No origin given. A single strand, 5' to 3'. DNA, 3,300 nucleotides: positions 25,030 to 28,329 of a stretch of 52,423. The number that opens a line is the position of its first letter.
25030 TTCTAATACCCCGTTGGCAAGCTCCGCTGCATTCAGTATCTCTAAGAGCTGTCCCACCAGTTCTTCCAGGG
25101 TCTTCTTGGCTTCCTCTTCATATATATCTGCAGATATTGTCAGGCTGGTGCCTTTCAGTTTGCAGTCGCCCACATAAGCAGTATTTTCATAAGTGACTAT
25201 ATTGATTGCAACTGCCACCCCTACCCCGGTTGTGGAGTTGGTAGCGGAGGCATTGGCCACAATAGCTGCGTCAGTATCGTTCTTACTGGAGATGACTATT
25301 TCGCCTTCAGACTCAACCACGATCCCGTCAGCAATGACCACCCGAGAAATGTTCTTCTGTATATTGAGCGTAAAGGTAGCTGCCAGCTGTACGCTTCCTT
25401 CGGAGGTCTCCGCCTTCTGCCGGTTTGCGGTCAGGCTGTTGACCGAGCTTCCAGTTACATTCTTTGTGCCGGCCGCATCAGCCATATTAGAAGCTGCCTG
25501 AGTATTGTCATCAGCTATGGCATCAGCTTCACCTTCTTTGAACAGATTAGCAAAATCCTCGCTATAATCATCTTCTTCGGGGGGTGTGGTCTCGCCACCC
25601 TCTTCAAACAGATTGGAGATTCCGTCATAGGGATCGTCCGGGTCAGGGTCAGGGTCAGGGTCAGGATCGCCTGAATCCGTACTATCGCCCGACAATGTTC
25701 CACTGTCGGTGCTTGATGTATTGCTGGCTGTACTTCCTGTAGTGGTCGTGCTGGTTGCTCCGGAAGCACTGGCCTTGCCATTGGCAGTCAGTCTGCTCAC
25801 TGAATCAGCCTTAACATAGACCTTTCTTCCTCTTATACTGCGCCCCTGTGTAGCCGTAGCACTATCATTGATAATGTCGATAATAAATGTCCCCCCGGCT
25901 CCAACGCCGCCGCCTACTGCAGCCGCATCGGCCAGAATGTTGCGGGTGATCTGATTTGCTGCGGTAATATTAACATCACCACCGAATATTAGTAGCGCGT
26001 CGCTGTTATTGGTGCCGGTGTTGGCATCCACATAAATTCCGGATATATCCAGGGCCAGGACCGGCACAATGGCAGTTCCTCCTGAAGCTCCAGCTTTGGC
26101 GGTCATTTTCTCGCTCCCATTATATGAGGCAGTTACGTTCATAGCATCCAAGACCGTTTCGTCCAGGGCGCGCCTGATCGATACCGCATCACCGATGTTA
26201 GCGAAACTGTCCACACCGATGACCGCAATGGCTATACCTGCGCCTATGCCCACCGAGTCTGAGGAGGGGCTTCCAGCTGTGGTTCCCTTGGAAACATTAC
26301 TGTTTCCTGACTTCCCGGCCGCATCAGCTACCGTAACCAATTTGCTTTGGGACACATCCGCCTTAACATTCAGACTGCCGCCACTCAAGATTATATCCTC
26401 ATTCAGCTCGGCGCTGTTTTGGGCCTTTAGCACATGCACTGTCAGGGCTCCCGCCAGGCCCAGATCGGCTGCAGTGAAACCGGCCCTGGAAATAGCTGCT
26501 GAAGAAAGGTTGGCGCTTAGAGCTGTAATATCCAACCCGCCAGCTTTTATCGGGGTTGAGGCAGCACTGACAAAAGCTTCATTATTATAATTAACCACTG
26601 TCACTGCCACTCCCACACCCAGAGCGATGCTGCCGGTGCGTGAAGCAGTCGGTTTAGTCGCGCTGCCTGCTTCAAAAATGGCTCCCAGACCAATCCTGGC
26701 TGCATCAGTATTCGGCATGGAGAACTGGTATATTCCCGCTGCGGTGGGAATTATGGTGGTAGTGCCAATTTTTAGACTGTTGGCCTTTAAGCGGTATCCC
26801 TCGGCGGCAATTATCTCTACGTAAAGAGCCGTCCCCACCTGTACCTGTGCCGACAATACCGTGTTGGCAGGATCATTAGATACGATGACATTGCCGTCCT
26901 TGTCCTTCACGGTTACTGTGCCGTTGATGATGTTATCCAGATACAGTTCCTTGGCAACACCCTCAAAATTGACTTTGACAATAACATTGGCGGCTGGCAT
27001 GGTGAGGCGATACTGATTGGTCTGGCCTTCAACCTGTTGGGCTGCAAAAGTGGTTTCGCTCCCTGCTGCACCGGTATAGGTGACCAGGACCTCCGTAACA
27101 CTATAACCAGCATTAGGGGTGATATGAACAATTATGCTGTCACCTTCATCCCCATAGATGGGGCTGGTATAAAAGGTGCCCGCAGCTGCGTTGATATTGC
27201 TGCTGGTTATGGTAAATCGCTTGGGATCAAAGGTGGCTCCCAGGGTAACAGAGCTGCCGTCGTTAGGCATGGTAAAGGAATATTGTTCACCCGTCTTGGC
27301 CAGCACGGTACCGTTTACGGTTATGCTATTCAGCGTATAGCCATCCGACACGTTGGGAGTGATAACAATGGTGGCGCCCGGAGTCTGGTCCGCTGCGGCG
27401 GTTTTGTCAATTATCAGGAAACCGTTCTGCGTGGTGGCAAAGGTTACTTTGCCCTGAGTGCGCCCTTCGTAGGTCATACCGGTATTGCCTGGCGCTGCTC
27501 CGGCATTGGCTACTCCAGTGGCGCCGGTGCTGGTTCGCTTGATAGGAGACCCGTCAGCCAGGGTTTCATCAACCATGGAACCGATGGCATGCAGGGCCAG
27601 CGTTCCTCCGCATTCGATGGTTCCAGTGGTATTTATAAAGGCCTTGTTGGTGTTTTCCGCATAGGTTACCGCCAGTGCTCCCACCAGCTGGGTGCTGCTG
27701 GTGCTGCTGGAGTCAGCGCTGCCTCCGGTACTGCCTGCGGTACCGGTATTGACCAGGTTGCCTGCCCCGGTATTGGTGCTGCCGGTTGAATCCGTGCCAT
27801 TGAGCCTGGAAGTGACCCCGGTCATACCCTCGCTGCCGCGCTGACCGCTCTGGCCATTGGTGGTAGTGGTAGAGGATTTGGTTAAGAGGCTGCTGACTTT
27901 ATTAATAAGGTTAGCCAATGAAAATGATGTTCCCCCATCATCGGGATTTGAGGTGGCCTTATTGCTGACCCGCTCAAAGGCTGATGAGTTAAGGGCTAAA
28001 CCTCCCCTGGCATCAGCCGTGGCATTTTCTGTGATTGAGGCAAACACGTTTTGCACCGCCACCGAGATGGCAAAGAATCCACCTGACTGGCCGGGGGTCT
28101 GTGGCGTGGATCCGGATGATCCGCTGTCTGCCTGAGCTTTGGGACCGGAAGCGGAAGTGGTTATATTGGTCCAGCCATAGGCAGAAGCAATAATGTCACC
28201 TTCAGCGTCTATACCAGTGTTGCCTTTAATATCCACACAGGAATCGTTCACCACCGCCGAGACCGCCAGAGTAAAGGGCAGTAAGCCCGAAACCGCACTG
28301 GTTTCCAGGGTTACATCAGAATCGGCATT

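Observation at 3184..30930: One uninterrupted 27.7-kb ORF: a 9,248-aa SLH-anchored filamentous surface protein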

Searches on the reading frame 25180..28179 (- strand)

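Call 5: search_protein_families(library=pfam, proteins=[window:25180-28179:-], max_evalue=0.01)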
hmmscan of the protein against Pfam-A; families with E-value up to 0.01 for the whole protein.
window:25180-28179:- (1000 aa): 1 family
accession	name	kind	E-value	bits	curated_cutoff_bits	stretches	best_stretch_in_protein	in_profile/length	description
PF18998.6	Flg_new_2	-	2.2e-06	28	23.6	2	330-407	6-71/73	Divergent InlB B-repeat domain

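Call 11: search_protein_families(library=ncbifam, proteins=[window:25180-28179:-], max_evalue=0.1)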
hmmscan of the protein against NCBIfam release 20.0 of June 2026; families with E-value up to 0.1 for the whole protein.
window:25180-28179:- (1000 aa): 0 families

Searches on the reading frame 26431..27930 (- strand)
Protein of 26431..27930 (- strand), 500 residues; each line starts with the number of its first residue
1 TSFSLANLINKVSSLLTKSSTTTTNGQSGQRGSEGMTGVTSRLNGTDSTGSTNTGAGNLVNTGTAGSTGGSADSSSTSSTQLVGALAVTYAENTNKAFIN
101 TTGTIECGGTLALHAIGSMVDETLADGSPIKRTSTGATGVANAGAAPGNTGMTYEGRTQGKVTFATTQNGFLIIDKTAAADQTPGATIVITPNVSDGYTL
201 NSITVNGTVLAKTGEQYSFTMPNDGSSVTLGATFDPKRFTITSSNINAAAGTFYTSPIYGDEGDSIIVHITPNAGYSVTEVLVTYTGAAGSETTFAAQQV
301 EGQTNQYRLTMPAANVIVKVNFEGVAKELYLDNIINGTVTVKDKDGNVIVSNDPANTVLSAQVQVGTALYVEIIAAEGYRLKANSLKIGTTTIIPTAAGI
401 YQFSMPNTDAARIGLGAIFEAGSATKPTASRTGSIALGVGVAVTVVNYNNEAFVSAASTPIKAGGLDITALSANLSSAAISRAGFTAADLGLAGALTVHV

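Call 29: search_protein_families(library=pfam, proteins=[window:26431-27930:-], max_evalue=5)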
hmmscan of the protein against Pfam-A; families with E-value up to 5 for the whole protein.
window:26431-27930:- (500 aa): 1 family
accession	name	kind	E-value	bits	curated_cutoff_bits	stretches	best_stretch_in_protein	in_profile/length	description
PF18998.6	Flg_new_2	-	2.8e-08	34.1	23.6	3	247-324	6-71/73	Divergent InlB B-repeat domain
